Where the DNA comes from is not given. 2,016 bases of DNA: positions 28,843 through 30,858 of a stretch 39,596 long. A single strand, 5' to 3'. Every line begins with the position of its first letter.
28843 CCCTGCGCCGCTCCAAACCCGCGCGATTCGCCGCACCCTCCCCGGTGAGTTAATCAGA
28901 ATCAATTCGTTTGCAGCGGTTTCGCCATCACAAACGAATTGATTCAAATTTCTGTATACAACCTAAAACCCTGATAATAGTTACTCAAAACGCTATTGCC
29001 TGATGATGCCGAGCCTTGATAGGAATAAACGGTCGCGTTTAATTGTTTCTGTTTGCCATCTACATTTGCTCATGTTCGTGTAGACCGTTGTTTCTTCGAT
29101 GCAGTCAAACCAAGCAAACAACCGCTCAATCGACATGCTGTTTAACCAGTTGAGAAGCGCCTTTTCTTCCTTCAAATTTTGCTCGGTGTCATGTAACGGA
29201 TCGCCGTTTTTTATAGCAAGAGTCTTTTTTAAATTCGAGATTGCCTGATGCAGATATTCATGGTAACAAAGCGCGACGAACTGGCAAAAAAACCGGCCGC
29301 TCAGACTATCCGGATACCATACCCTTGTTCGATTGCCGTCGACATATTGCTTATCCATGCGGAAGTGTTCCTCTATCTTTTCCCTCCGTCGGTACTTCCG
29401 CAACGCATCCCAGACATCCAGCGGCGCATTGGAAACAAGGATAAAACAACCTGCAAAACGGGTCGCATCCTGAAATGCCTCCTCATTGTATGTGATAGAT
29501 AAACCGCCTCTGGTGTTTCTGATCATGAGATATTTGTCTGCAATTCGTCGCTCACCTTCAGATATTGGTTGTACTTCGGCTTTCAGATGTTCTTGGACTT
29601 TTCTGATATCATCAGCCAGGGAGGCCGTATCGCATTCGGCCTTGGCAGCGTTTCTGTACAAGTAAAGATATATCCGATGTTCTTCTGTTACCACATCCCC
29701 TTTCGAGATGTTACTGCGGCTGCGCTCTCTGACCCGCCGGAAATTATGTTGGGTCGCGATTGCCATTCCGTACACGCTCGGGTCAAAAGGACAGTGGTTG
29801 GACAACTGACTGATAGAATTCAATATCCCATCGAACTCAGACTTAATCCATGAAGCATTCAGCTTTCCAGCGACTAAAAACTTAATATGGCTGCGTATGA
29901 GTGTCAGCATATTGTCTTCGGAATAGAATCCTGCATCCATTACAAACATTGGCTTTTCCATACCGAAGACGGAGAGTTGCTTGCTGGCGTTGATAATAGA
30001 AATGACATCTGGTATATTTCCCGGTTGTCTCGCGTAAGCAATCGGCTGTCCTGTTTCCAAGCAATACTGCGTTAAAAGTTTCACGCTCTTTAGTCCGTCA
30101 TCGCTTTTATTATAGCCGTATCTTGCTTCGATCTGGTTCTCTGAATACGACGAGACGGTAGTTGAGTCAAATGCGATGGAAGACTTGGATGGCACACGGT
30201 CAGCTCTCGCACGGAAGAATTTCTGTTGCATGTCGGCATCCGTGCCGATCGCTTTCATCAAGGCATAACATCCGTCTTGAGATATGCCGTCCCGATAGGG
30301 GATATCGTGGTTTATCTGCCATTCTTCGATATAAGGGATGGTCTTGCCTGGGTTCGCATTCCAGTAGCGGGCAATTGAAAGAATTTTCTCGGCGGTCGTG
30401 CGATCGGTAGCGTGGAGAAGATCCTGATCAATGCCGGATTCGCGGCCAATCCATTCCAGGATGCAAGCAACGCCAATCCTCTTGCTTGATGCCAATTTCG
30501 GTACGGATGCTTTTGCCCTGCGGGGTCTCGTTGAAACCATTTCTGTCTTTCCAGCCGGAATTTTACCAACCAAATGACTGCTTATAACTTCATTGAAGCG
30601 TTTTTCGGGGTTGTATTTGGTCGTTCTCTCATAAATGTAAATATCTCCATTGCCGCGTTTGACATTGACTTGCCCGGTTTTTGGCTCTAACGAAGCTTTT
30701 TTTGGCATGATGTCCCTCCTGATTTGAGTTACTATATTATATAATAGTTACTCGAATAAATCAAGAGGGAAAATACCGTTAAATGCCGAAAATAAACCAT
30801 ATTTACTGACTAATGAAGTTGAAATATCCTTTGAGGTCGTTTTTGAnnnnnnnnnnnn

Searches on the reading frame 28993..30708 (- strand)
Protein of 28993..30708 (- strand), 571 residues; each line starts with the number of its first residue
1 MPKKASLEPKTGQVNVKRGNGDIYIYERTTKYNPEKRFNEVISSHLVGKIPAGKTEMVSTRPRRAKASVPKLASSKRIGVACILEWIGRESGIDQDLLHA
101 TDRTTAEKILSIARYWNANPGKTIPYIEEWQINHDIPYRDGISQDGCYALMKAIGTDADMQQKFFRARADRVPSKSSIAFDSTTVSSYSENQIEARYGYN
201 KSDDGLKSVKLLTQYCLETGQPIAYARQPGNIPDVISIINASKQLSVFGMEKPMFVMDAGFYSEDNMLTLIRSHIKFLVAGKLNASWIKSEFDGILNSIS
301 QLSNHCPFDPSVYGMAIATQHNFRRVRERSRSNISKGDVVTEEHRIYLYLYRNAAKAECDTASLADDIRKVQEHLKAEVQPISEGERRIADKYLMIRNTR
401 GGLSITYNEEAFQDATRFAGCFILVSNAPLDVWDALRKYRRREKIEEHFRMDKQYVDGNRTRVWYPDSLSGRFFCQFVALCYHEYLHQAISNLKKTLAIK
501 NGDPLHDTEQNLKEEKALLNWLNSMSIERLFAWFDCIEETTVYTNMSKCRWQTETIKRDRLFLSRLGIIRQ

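Call 40: search_protein_families(library=pfam, proteins=[window:28993-30708:-], max_evalue=0.00001)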
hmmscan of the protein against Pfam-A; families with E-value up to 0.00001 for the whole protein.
window:28993-30708:- (571 aa): 1 family
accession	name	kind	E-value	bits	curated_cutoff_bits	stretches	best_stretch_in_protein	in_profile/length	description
PF01609.27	DDE_Tnp_1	-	7.7e-12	45.8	23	1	176-480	5-198/200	Transposase DDE domain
